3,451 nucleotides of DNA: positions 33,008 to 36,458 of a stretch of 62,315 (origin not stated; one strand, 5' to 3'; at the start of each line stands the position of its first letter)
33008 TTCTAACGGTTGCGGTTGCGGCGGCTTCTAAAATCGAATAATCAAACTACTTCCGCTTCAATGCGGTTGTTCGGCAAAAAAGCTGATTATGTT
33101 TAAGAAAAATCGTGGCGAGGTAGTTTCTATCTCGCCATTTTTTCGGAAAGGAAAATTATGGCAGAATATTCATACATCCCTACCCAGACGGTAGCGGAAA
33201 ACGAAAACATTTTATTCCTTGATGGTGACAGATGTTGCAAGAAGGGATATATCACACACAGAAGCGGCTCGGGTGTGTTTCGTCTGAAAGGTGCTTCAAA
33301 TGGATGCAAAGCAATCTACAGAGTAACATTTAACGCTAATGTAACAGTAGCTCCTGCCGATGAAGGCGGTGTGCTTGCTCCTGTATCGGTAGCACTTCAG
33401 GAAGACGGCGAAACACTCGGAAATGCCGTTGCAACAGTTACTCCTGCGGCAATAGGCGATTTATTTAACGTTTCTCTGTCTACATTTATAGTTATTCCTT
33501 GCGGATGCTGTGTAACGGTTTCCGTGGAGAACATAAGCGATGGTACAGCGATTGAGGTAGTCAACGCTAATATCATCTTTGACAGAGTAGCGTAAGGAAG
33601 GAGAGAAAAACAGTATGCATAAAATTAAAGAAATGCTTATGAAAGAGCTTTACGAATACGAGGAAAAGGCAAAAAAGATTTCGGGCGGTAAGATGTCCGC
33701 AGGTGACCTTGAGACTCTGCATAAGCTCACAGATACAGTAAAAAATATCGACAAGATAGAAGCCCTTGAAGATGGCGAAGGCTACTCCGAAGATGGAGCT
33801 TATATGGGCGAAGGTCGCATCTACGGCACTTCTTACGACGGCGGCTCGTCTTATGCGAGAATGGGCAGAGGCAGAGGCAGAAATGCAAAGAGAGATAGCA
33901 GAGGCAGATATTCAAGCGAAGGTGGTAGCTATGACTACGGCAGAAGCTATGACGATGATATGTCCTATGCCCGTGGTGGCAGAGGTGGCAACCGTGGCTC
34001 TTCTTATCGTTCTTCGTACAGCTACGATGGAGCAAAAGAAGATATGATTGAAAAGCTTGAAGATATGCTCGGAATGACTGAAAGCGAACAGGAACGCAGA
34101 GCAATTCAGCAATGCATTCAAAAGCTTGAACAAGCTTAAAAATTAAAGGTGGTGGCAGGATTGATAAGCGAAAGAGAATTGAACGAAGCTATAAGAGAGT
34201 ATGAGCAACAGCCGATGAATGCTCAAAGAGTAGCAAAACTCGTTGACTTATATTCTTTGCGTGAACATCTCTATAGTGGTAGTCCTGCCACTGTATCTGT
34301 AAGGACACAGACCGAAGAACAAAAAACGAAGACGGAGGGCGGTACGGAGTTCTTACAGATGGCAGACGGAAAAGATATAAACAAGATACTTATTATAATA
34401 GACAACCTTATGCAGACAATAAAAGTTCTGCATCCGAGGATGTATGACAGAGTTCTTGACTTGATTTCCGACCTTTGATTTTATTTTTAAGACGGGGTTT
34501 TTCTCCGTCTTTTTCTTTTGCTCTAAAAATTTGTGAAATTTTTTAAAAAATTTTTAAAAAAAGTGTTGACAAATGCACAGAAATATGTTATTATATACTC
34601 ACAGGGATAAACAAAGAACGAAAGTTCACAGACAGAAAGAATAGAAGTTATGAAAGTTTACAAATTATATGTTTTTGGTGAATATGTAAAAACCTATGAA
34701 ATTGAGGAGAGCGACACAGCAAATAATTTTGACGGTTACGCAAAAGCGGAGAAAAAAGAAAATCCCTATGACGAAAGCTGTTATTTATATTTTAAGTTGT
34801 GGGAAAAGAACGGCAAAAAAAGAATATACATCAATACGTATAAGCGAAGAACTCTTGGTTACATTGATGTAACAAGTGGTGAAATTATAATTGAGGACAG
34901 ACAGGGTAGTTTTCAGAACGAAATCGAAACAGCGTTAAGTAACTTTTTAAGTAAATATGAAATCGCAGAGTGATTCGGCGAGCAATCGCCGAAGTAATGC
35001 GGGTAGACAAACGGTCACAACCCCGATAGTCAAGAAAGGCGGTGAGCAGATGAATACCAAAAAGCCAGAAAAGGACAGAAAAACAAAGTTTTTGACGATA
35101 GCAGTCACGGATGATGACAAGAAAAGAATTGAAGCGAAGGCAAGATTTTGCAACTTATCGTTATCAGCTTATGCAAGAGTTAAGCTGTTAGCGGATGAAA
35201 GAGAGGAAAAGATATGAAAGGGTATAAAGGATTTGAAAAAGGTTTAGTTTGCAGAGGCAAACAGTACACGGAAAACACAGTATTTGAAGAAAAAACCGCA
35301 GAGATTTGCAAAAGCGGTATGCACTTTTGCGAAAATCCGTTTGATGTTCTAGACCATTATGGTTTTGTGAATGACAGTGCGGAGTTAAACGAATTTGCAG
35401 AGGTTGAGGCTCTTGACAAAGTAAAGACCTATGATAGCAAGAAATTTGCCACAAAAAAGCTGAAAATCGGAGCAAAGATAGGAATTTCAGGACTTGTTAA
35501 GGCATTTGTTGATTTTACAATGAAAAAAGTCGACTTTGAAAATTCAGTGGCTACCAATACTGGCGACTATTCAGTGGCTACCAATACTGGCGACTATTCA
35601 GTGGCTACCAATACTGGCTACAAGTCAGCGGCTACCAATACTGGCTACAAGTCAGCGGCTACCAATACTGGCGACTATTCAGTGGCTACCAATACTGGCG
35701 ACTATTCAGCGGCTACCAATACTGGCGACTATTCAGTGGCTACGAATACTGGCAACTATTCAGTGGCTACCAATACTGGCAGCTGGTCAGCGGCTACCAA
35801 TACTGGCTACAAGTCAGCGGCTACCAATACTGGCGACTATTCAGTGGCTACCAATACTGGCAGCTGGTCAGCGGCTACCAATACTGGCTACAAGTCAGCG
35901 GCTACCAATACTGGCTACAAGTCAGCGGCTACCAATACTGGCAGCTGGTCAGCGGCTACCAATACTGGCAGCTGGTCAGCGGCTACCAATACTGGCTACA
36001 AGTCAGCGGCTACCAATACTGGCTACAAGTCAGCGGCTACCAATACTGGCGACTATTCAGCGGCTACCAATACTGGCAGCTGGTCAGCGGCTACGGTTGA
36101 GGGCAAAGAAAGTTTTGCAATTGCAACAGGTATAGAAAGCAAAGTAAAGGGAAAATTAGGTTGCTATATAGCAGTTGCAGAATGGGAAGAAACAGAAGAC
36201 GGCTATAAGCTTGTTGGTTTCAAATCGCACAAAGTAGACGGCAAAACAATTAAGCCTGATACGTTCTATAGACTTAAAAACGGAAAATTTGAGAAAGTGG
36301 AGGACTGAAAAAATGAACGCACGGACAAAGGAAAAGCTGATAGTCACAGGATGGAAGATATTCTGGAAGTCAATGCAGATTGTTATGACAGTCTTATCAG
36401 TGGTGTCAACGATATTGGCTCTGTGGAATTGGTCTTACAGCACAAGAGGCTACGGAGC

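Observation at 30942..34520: Terminator-bracketed post-lysis cargo module with spore-coat/exosporium-like protein composition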

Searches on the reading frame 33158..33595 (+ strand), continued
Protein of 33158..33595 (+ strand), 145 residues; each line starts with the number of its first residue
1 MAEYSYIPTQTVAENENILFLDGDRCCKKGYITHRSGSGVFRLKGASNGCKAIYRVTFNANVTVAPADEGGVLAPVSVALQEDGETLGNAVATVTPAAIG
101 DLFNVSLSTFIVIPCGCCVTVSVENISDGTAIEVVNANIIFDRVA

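Call 85: search_protein_families(library=pfam, max_evalue=1, proteins=[L001:9518-10309:+, L001:11155-11769:+, L001:10328-10711:+])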
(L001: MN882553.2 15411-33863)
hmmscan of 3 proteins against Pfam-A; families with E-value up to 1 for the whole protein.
L001:9518-10309:+ (264 aa): 1 family
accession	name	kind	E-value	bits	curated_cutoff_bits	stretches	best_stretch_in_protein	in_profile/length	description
PF12728.13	HTH_17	-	0.0017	19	27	1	222-261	2-41/51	Helix-turn-helix domain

L001:11155-11769:+ (205 aa): 5 families
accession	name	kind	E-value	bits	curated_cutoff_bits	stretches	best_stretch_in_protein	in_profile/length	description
PF03154.20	Atrophin-1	-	0.003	16.2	29.9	1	56-124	577-646/992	Atrophin-1 family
PF19136.5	DUF5819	-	0.066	14.2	27.1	1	63-139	75-153/169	Family of unknown function (DUF5819)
PF15777.11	Anti-TRAP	-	0.096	13.1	32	1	19-48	11-41/59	Tryptophan RNA-binding attenuator protein inhibitory protein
PF01770.24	Folate_carrier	-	0.12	11.5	27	1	76-154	190-272/412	Reduced folate carrier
PF00684.25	DnaJ_CXXCXGXG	-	0.16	12.7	32.7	1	21-50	1-28/65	DnaJ central domain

L001:10328-10711:+ (128 aa): 1 family
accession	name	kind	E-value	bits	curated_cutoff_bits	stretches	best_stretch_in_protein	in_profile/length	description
PF01402.27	RHH_1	-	0.13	12.7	20.5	1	10-29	9-28/39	Ribbon-helix-helix protein, copG family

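Call 95: search_dna_similar(query=window:33158-33595:+, collection=plasmids, mode=protein, max_rows=20, max_evalue=0.001)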
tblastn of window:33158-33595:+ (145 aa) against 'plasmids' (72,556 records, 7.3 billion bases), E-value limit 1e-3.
Records with a match: 1; places in all: 1; records where one place covers at least 80% of the query: 1.
Best place of each record, by identity: <60% 1.
By first word of the organism name: Vescimonas 1.
By predicted mobility (MOB-suite, as given by PLSDB): non-mobilizable 1.
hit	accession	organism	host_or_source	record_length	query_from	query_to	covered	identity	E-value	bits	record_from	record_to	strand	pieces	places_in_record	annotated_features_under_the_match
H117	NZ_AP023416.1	Vescimonas fastidiosa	Homo sapiens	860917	1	145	100%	41.4%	3e-24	103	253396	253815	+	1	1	hypothetical protein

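Call 97: get_annotated_region(hit=H117, flank=9000)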
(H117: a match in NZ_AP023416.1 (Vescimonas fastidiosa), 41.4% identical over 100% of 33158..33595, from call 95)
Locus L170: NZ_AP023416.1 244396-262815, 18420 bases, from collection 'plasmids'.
description: Vescimonas fastidiosa strain MM35 plasmid pMM35_01
organism: Vescimonas fastidiosa (NCBI taxid 2714353)
taxonomy: Bacteria; Bacillota; Clostridia; Eubacteriales; Oscillospiraceae; Vescimonas; Vescimonas fastidiosa
host: -; source: Homo sapiens; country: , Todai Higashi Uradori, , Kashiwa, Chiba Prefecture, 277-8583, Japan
typing (MOB-suite, as given by PLSDB): non-mobilizable
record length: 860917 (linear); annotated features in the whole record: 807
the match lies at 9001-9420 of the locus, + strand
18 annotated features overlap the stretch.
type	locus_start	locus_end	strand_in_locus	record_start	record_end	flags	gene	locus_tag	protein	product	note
CDS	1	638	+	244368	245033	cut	-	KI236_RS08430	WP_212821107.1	hypothetical protein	-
CDS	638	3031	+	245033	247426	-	-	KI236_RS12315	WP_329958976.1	phage tail protein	-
CDS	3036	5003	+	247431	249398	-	-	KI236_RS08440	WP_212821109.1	DUF859 family phage minor structural protein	-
CDS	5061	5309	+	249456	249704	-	-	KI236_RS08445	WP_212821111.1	hypothetical protein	-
CDS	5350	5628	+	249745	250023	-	-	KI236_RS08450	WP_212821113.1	phage holin family protein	-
CDS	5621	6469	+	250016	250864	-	-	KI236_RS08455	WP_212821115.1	N-acetylmuramoyl-L-alanine amidase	GO:0009253 - peptidoglycan catabolic process [Evidence IEA]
CDS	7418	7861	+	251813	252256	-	-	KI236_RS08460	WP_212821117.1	hypothetical protein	-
CDS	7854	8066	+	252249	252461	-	-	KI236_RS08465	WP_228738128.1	hypothetical protein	-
CDS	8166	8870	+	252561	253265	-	-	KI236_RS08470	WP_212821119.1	hypothetical protein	-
CDS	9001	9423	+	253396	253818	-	-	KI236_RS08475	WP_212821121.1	hypothetical protein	-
CDS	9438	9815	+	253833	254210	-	-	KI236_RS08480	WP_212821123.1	hypothetical protein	-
CDS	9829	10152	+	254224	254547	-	-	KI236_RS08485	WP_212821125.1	hypothetical protein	-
CDS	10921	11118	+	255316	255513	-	-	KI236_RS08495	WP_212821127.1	hypothetical protein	-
CDS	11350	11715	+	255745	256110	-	-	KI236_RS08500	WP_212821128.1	L-lactate permease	GO:0015727 - lactate transport [Evidence IEA]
CDS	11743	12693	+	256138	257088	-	-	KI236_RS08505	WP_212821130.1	L-lactate dehydrogenase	-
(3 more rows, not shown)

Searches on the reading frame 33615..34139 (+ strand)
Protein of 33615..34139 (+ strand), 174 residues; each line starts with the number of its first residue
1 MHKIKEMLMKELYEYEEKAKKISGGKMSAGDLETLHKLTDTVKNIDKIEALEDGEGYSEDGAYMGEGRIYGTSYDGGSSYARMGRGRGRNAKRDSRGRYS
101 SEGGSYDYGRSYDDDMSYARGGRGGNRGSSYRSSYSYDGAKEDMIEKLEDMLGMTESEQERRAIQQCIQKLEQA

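Call 5: search_protein_families(library=pfam, max_evalue=1, proteins=[window:33615-34139:+])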
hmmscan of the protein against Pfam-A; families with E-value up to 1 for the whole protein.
window:33615-34139:+ (174 aa): 2 families
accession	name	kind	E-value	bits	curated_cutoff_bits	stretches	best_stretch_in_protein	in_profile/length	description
PF24151.2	ArlX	-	0.4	10.6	28.7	1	11-52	158-201/229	ArlX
PF14203.11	TTRAP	-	0.8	10.4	27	0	138-173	14-49/62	Putative transposon-transfer assisting protein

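Call 6: search_protein_families(library=phrogs, max_evalue=0.01, proteins=[window:33615-34139:+])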
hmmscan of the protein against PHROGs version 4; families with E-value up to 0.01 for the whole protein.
window:33615-34139:+ (174 aa): 1 family
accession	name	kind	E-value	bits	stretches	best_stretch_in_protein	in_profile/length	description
phrog_28802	-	unknown function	0.001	20.3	0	1-157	2-139/190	-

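Call 22: search_protein_families(library=ncbifam, max_evalue=1, proteins=[window:33615-34139:+])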
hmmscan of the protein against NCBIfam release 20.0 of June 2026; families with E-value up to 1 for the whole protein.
window:33615-34139:+ (174 aa): 0 families

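Call 23: search_protein_families(library=padloc, max_evalue=1, proteins=[window:33615-34139:+])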
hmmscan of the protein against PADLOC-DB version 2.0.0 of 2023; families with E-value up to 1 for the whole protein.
window:33615-34139:+ (174 aa): 0 families

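Call 71: search_solved_structures(query=A5, max_evalue=10, show_alignments=2)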
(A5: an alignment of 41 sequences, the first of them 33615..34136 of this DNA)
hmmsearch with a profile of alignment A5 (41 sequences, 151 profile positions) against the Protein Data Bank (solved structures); distinct sequences matched with E-value up to 10: 3.
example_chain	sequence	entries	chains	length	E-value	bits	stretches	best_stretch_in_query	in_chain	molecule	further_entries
8a3k_UNK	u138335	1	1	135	0.24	15.2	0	6-46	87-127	sc-apCC-4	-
7qca_SP0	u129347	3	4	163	0.35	14.7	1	75-147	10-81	Ribosomal protein S19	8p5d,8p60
4o2x_A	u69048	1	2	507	1.7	12.4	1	19-60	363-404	Maltose-binding periplasmic protein, ATP-dependent Clp protease adaptor protein ClpS conta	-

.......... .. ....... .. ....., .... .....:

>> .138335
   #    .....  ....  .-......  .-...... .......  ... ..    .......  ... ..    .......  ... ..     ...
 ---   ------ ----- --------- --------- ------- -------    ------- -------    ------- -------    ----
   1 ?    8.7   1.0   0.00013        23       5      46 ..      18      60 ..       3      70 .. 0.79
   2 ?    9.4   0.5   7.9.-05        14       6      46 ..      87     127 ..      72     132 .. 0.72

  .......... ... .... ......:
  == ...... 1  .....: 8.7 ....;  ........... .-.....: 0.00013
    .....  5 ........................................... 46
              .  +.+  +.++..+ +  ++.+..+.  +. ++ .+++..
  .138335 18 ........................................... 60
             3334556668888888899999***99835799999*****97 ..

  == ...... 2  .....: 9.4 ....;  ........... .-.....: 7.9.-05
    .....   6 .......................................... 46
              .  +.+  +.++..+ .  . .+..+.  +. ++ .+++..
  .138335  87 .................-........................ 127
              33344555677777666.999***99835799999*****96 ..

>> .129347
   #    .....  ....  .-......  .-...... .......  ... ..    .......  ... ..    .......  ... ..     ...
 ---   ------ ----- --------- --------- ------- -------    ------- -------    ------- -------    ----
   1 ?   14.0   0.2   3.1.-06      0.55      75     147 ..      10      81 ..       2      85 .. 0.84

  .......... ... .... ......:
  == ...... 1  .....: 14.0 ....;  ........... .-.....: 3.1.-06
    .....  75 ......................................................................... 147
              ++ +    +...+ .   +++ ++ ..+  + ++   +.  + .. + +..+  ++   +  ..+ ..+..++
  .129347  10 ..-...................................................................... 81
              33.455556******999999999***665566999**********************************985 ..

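Call 105: find_homologous_proteins(query=window:33615-34139:+, max_evalue=0.001)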
Query window:33615-34139:+ (174 aa): 5092 proteins with E <= 0.001 among 5312 candidates; the best 120 are listed.
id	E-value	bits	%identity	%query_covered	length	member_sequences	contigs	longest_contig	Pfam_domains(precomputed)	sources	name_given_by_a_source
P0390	4.9e-96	338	94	100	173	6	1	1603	-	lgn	-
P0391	3.6e-92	325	93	100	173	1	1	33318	-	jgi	jgi:hypothetical protein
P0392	3.4e-88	312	92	100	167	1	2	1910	-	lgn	-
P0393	5.3e-66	240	71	99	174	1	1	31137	-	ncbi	-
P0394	1.5e-65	239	72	100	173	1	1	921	-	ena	-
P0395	1.5e-65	238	72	100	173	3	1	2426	-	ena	-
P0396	2.9e-64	234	69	100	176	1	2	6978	-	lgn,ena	-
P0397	8.7e-63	230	70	100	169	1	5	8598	-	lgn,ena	-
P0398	3.5e-62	228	71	100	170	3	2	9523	-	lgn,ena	-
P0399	3.9e-62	227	73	100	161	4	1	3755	-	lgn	-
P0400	4.7e-62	227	69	100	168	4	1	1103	-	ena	-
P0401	1.0e-61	226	69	100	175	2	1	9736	-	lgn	-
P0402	7.5e-61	223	70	100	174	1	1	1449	-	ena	-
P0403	7.7e-61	223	68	99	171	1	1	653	-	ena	-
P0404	8.3e-61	223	64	99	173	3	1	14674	-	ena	-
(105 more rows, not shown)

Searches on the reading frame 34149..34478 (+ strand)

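Call 5: search_protein_families(library=pfam, max_evalue=1, proteins=[window:34149-34478:+])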
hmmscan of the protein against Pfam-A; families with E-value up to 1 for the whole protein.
window:34149-34478:+ (109 aa): 0 families

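Call 6: search_protein_families(library=phrogs, max_evalue=0.01, proteins=[window:34149-34478:+])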
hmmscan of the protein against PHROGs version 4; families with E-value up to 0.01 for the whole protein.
window:34149-34478:+ (109 aa): 0 families

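Call 22: search_protein_families(library=ncbifam, max_evalue=1, proteins=[window:34149-34478:+])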
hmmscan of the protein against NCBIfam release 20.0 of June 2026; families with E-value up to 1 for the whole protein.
window:34149-34478:+ (109 aa): 1 family
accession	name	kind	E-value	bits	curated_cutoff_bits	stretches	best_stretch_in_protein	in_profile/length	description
TIGR02376.1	Cu_nitrite_red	equivalog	0.075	12.4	296.3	1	35-84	14-63/326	copper-containing nitrite reductase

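Call 23: search_protein_families(library=padloc, max_evalue=1, proteins=[window:34149-34478:+])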
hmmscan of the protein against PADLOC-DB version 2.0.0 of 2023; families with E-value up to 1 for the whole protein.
window:34149-34478:+ (109 aa): 0 families

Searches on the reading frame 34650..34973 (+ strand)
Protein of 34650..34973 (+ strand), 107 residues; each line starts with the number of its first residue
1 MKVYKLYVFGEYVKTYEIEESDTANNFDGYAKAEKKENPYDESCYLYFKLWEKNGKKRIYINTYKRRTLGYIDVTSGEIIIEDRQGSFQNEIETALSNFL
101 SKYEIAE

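Call 5: search_protein_families(library=pfam, max_evalue=1, proteins=[window:34650-34973:+])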
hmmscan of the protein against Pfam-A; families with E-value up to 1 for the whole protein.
window:34650-34973:+ (107 aa): 1 family
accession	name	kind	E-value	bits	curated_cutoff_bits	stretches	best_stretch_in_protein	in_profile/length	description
PF20287.3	SH3DP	-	0.045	13.8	25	1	30-98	50-118/122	SH3 fold domain associated with phage DNA polymerases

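Call 6: search_protein_families(library=phrogs, max_evalue=0.01, proteins=[window:34650-34973:+])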
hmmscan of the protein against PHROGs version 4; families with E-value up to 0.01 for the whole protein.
window:34650-34973:+ (107 aa): 0 families

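Call 22: search_protein_families(library=ncbifam, max_evalue=1, proteins=[window:34650-34973:+])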
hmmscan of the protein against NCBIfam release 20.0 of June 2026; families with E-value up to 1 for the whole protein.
window:34650-34973:+ (107 aa): 0 families

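Call 23: search_protein_families(library=padloc, max_evalue=1, proteins=[window:34650-34973:+])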
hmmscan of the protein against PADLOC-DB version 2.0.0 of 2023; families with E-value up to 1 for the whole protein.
window:34650-34973:+ (107 aa): 0 families

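Call 80: search_protein_families(library=phrogs, max_evalue=0.001, proteins=[window:34650-34973:+])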
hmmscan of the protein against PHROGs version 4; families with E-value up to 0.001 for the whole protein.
window:34650-34973:+ (107 aa): 0 families

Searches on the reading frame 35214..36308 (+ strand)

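Call 31: search_protein_families(library=phrogs, max_evalue=0.00001, proteins=[window:35214-36308:+])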
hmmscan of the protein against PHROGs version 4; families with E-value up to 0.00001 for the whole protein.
window:35214-36308:+ (364 aa): 3 families
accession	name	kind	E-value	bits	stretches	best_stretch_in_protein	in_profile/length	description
phrog_4433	-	unknown function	5.6e-94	316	2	2-219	14-224/312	-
phrog_27197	-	unknown function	4.6e-71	236.4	4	268-362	1-96/97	-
phrog_14105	-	unknown function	1.2e-22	81.4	1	1-165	10-164/297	-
